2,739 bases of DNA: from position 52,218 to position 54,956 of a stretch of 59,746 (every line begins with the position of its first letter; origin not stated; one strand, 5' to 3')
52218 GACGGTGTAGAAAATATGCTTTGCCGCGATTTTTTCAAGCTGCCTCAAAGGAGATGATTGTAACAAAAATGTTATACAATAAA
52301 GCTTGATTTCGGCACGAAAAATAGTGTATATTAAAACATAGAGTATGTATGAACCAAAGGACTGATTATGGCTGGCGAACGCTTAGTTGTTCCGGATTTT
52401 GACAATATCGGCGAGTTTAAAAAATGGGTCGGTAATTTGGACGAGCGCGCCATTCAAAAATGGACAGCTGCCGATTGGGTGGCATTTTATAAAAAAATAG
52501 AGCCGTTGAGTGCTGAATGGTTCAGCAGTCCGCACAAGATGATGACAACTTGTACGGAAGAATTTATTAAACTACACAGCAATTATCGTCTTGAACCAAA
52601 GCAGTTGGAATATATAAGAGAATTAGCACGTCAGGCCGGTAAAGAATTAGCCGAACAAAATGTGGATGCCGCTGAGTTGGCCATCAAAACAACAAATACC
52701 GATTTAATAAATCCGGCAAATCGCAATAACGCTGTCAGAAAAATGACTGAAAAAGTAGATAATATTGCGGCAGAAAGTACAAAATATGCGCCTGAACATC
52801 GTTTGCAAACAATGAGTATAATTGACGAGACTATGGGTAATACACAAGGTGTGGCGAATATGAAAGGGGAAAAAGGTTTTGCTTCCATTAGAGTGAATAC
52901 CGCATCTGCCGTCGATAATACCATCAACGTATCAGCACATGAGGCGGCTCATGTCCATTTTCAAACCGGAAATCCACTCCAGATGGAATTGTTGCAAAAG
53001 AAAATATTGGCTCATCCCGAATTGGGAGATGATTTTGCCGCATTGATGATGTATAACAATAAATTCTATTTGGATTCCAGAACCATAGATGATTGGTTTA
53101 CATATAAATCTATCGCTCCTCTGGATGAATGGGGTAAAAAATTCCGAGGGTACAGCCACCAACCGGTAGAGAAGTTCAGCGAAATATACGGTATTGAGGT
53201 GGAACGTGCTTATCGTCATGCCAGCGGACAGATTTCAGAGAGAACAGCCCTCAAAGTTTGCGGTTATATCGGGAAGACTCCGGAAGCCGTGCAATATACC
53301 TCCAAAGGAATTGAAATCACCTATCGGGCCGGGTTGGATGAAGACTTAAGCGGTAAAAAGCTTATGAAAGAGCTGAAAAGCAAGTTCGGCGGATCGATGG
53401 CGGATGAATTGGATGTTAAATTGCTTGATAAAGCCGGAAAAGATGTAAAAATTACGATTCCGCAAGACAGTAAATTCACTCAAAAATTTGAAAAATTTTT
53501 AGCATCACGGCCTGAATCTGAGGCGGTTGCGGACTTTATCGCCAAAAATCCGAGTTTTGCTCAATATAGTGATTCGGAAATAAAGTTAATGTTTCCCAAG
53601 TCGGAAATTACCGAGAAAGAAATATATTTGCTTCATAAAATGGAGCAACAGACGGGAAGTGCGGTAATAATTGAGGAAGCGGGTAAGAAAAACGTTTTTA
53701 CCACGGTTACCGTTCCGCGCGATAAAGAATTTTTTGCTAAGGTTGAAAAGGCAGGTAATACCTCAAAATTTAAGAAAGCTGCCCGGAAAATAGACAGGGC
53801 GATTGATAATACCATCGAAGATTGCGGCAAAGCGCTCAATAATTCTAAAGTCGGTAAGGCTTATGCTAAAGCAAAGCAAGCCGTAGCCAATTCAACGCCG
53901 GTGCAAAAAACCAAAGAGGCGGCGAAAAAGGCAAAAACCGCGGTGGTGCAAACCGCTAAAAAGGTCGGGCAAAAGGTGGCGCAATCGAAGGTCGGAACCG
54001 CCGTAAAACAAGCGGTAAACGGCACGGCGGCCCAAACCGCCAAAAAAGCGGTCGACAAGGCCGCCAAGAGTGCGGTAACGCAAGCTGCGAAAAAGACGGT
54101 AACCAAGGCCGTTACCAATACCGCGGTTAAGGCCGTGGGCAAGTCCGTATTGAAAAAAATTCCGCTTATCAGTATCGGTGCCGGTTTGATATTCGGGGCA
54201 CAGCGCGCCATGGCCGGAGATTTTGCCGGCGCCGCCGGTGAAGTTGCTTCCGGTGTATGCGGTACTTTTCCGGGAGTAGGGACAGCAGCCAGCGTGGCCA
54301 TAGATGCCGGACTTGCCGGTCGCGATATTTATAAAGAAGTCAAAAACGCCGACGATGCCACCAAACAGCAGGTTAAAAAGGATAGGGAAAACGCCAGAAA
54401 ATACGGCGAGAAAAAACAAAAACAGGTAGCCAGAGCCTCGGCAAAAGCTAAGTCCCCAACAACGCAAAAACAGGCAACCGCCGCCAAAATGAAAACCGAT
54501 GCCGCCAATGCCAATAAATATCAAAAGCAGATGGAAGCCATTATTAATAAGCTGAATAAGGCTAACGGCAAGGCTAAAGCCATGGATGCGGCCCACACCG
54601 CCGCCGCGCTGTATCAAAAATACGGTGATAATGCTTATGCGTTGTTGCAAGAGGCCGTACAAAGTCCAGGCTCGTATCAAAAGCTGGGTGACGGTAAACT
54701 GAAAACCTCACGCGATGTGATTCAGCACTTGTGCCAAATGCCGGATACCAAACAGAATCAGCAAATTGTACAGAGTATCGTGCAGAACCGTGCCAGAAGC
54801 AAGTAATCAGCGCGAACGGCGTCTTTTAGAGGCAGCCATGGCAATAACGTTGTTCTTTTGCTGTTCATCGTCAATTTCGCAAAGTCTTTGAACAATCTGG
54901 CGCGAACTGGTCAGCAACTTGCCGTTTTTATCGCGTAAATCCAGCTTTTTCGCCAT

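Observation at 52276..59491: Four neighbouring proteins with unrelated enzymatic heads share one ~100-aa C-terminal module: candidate effector family with a common export/targeting domain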

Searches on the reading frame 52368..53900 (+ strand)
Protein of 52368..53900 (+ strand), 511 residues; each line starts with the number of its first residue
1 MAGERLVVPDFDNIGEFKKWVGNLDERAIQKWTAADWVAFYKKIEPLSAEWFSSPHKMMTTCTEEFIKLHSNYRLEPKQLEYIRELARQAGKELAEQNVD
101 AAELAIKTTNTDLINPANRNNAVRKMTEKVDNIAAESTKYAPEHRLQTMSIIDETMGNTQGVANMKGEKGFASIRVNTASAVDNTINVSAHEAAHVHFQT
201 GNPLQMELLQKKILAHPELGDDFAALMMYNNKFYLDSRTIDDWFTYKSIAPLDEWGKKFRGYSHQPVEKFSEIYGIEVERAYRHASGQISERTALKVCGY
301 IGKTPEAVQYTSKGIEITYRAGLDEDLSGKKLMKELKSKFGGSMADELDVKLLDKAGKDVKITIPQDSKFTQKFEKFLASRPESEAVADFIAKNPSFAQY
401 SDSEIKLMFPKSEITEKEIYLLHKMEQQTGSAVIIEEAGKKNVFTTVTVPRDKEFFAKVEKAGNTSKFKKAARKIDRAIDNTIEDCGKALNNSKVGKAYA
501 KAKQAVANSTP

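Call 97: search_solved_structures(query=window:52368-53900:+, max_evalue=1)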
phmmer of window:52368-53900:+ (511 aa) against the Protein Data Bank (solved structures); distinct sequences matched with E-value up to 1: 0.

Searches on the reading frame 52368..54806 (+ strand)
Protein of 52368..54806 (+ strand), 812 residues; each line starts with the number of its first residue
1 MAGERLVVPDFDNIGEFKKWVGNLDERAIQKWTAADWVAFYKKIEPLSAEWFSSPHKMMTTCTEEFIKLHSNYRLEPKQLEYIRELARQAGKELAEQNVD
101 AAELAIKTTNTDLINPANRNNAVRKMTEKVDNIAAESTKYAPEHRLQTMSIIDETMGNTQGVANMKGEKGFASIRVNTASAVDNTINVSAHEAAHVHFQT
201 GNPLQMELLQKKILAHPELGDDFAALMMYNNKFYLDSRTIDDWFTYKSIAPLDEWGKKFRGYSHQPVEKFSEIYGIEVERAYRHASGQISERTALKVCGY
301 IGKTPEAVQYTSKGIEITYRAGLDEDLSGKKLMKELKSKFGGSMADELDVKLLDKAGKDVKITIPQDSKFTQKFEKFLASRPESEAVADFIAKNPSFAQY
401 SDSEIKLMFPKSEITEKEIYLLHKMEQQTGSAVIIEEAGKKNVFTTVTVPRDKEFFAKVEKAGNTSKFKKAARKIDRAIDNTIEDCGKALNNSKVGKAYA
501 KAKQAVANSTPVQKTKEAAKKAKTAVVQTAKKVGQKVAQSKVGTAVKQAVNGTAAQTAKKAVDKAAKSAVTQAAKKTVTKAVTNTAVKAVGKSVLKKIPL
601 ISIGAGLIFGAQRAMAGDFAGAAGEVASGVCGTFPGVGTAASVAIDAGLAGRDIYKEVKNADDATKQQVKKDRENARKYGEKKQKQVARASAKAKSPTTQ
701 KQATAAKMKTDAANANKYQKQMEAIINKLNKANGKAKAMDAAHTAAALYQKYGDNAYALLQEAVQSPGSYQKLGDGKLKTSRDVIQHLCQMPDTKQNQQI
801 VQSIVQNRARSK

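Call 4: search_protein_families(library=pfam, proteins=[window:52368-54806:+], max_evalue=0.1)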
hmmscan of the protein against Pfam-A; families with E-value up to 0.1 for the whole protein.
window:52368-54806:+ (812 aa): 0 families

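Call 8: search_protein_families(library=phrogs, proteins=[window:52368-54806:+], max_evalue=0.01)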
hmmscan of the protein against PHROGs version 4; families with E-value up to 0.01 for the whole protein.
window:52368-54806:+ (812 aa): 3 families
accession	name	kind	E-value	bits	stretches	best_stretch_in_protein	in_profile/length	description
phrog_23178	-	other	3.1e-19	70.2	1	525-655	249-376/626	peptidase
phrog_34252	-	lysis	8.1e-17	62.1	1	530-654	302-422/1036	endolysin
phrog_18972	-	unknown function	3.9e-15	56.1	1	533-743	253-457/865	-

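Call 9: search_protein_families(library=ncbifam, proteins=[window:52368-54806:+], max_evalue=0.01)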
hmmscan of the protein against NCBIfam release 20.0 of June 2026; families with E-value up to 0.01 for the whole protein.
window:52368-54806:+ (812 aa): 0 families

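Call 102: search_protein_families(library=padloc, proteins=[window:52368-54806:+], max_evalue=0.01)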
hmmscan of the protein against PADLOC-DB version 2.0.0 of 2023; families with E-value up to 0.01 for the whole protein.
window:52368-54806:+ (812 aa): 0 families

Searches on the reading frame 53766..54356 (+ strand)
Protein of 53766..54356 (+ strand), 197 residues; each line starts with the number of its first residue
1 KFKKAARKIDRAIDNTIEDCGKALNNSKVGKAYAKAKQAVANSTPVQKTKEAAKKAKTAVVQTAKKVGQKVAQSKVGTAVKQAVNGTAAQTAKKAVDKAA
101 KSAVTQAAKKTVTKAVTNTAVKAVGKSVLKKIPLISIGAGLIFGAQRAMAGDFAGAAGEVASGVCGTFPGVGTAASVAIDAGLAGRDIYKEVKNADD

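Call 38: search_dna_similar(query=window:53766-54356:+, collection=phages, mode=protein, max_evalue=0.001, max_rows=15)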
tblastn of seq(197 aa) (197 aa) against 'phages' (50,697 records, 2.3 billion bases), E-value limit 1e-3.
Records with a match: 39; places in all: 39; records where one place covers at least 80% of the query: 0.
Best place of each record, by identity: 60-80% 15; <60% 24.
By first word of the organism name: Synechococcus 25; Prochlorococcus 6; Acidovorax 2; Xanthomonas 2; Stenotrophomonas 2; Variovorax 1; Phage 1.
By host as written in the record: - 11; Synechococcus sp. 6; Prochlorococcus sp. MED4 4; Acidovorax citrulli 2; Synechococcus sp. WH7803 2; Prochlorococcus MED4 2; Synechococcus sp. MW02 2; Synechococcus sp. SynWH7803 2; and 8 more.
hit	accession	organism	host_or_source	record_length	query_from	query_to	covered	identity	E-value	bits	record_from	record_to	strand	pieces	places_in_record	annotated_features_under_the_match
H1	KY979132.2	Acidovorax phage ACP17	Acidovorax citrulli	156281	127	196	36%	58.6%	1e-15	80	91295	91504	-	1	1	hypothetical protein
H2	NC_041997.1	Acidovorax phage ACP17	Acidovorax citrulli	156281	127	196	36%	58.6%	1e-15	80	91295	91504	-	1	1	hypothetical protein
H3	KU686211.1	Synechococcus phage S-WAM2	Synechococcus sp.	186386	127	188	31%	62.9%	6e-15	78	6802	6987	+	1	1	hypothetical protein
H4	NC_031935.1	Synechococcus phage S-WAM2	Synechococcus sp.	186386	127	188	31%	62.9%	6e-15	78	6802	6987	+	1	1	hypothetical protein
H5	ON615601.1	Synechococcus phage BUCT-ZZ01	Synechococcus elongatus PCC 7942 = ...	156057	127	187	31%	63.9%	1e-13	74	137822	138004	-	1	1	peptidase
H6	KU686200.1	Synechococcus phage S-CAM4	Synechococcus sp.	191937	127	188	31%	61.3%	9e-15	77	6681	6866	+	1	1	hypothetical protein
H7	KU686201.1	Synechococcus phage S-CAM4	Synechococcus sp.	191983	127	188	31%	61.3%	9e-15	77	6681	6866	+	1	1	hypothetical protein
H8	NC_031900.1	Synechococcus phage S-CAM4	Synechococcus sp.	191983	127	188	31%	61.3%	9e-15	77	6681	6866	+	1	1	hypothetical protein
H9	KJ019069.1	Synechococcus phage ACG-2014j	-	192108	127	188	31%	61.3%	9e-15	77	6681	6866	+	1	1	late control gene D protein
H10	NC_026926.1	Synechococcus phage ACG-2014j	-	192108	127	188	31%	61.3%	9e-15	77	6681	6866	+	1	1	late control gene D protein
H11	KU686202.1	Synechococcus phage S-CAM4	Synechococcus sp.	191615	127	188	31%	61.3%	1e-14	77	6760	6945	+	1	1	hypothetical protein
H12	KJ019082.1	Synechococcus phage ACG-2014i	-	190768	127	188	31%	61.3%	4e-14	76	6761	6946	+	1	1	late control gene D protein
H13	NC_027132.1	Synechococcus phage ACG-2014i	-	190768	127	188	31%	61.3%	4e-14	76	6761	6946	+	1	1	endolysin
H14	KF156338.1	Synechococcus phage ACG-2014h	Synechococcus sp. WH7803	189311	127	195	35%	55.1%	3e-13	73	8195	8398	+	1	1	hypothetical protein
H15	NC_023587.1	Synechococcus phage ACG-2014h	Synechococcus sp. WH7803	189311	127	195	35%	55.1%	3e-13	73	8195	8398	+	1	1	hypothetical protein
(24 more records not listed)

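Call 41: get_annotated_region(hit=H1, flank=6000)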
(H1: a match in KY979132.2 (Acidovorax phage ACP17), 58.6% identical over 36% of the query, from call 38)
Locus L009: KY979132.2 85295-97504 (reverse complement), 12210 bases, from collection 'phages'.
description: Acidovorax phage ACP17, complete genome.
organism: Acidovorax phage ACP17 (NCBI taxid 2010329)
taxonomy: Viruses; Duplodnaviria; Heunggongvirae; Uroviricota; Caudoviricetes; Busanvirus; Busanvirus ACP17
host: Acidovorax citrulli; source: -; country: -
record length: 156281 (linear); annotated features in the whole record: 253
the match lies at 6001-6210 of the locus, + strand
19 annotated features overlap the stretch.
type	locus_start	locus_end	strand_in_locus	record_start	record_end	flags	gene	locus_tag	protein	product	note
CDS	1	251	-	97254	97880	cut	-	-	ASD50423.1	hypothetical protein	hypothetical protein;putative DNA helicase loader protein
CDS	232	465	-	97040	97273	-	-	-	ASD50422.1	hypothetical protein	-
CDS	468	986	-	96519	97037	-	-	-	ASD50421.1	hypothetical protein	Conserved domain protein;spore cortex-lytic enzyme precursor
CDS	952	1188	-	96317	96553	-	-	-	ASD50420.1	hypothetical protein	-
CDS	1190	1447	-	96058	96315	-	-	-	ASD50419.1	hypothetical protein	hypothetical protein;putative regulatory protein family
CDS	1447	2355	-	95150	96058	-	-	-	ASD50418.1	ribonuclease H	Phage ribonuclease H T4-like phage Rnh T4 GC0870;Phage ribonuclease H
CDS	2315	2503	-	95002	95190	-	-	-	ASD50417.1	hypothetical protein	-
CDS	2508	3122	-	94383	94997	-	-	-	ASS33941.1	phosphate starvation-inducible protein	Phosphate starvation-inducible protein PhoH, predicted ATPase T4 GC0322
CDS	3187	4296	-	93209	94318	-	-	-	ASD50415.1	DNA primase/helicase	DNA primase / DNA helicase, phage-associated;DNA primase helicase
CDS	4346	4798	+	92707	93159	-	-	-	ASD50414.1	hypothetical protein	multidomain protein with s-layer homology region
CDS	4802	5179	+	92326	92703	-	-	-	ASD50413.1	hypothetical protein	-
CDS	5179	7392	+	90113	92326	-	-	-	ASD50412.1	hypothetical protein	hypothetical protein;late control gene D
CDS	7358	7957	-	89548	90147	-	-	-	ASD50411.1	hypothetical protein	-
CDS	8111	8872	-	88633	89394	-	-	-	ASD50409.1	baseplate hub assembly chaperone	baseplate hub assembly chaperone (T4-like gp26)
CDS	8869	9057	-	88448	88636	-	-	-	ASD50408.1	hypothetical protein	-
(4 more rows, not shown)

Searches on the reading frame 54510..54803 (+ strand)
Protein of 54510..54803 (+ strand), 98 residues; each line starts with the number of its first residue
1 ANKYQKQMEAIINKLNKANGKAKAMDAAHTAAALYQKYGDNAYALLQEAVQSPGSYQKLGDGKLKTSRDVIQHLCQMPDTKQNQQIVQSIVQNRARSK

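Call 53: find_related_loci(query=A5, collection=viral_contigs, flank=10000)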
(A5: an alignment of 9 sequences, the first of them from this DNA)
Query A5 (98 aa) in viral_contigs; peptide patterns used: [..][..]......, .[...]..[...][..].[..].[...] (x = any residue, [..] = any of these).
165 stretches matched a pattern, but none encodes a relative of the query by tblastn (E <= 1e-3).
